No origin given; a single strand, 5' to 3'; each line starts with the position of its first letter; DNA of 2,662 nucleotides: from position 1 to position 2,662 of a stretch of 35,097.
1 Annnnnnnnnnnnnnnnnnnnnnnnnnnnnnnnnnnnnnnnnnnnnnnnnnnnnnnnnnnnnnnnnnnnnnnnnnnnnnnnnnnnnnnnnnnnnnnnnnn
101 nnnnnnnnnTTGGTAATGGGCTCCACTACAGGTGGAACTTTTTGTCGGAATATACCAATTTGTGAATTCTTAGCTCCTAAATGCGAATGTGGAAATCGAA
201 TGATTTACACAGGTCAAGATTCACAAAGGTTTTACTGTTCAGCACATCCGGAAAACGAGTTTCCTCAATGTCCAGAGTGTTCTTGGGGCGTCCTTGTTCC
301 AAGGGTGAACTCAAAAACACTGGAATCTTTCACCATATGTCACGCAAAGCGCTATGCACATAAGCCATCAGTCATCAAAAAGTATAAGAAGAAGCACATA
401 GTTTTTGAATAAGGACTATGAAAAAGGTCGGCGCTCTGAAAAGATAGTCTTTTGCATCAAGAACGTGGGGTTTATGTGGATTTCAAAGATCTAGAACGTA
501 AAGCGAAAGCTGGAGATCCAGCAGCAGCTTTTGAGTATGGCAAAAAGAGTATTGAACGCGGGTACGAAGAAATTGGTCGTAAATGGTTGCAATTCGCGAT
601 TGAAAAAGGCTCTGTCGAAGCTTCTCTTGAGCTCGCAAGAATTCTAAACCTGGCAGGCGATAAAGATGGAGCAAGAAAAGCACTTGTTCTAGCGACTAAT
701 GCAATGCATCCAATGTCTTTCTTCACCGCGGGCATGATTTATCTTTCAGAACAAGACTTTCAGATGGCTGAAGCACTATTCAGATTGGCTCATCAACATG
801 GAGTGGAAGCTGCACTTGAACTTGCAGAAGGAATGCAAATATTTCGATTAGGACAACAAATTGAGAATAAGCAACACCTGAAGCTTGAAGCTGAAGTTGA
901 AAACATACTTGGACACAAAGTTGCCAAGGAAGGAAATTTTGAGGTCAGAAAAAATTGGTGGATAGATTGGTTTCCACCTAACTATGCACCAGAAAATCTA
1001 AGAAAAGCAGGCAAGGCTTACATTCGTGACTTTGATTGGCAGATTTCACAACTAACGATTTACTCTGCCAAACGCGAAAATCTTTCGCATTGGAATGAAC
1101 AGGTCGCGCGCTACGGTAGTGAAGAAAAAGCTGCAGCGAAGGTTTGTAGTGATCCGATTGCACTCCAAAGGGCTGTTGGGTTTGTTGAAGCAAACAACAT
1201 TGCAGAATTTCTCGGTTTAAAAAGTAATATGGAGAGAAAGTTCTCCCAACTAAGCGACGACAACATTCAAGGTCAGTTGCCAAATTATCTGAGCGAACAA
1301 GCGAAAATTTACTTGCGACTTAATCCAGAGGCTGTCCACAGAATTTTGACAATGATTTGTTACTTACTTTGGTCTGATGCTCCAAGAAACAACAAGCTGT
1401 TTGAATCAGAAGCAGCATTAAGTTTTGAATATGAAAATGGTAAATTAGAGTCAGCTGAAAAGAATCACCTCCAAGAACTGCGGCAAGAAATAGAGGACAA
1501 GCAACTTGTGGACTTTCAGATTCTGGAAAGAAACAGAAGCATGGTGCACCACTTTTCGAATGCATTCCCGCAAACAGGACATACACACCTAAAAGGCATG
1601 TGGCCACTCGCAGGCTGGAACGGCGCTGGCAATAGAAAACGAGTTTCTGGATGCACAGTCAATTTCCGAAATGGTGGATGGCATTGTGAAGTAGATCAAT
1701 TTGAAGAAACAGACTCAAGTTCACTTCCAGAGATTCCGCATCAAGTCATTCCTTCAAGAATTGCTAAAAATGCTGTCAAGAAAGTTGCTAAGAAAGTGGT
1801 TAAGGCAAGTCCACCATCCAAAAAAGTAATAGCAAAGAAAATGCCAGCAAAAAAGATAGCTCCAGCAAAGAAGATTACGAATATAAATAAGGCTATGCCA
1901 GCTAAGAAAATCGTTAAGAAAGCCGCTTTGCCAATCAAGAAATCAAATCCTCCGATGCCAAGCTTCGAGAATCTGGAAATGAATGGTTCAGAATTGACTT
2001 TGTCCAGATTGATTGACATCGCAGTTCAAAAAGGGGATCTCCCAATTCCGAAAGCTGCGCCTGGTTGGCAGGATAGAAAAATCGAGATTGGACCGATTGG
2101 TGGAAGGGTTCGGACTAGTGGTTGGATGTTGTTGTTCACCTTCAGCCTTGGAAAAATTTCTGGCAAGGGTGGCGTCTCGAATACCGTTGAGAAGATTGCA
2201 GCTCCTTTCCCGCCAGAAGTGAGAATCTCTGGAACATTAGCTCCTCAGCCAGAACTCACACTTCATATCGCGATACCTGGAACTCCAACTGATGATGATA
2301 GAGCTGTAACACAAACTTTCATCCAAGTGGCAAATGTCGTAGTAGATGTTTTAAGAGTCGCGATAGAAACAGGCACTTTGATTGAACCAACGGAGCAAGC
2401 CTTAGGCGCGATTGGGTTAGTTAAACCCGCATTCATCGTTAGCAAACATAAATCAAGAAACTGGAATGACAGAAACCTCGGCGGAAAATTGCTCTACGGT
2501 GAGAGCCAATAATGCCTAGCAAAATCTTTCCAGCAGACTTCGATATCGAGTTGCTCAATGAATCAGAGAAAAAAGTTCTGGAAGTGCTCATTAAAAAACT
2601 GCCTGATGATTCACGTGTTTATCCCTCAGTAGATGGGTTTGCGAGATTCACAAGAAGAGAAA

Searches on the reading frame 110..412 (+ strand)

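Call 13: search_protein_families(library=pfam, proteins=[window:110-412:+], max_evalue=0.01)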
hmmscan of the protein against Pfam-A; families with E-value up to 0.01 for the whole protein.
window:110-412:+ (100 aa): 1 family
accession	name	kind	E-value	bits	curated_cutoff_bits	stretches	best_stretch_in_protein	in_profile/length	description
PF04463.17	2-thiour_desulf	-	0.0054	17.2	34.7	1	24-72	5-58/141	2-thiouracil desulfurase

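Call 91: search_protein_families(library=padloc, proteins=[window:110-412:+], max_evalue=0.001)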
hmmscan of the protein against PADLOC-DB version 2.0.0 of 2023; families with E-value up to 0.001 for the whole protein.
window:110-412:+ (100 aa): 0 families

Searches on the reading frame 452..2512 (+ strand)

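Call 8: search_protein_families(library=ncbifam, proteins=[window:452-2512:+], max_evalue=0.01)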
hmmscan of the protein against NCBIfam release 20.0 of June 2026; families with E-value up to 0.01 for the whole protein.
window:452-2512:+ (686 aa): 2 families
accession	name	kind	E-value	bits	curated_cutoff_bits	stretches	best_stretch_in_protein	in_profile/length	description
NF050153.2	Rv3852_fam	equivalog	0.0012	19.4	100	1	439-512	17-85/145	Rv3852 family protein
NF011492.0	PRK14900.1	equivalog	0.0018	16.2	1783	1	442-492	972-1025/1044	valine--tRNA ligase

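Call 13: search_protein_families(library=pfam, proteins=[window:452-2512:+], max_evalue=0.01)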
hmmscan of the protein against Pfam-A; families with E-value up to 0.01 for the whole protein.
window:452-2512:+ (686 aa): 0 families

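Call 32: search_protein_families(library=phrogs, proteins=[window:452-2512:+], max_evalue=0.01)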
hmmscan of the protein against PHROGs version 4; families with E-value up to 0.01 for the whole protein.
window:452-2512:+ (686 aa): 0 families

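Call 91: search_protein_families(library=padloc, proteins=[window:452-2512:+], max_evalue=0.001)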
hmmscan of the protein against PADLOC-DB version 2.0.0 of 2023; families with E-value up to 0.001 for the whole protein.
window:452-2512:+ (686 aa): 0 families
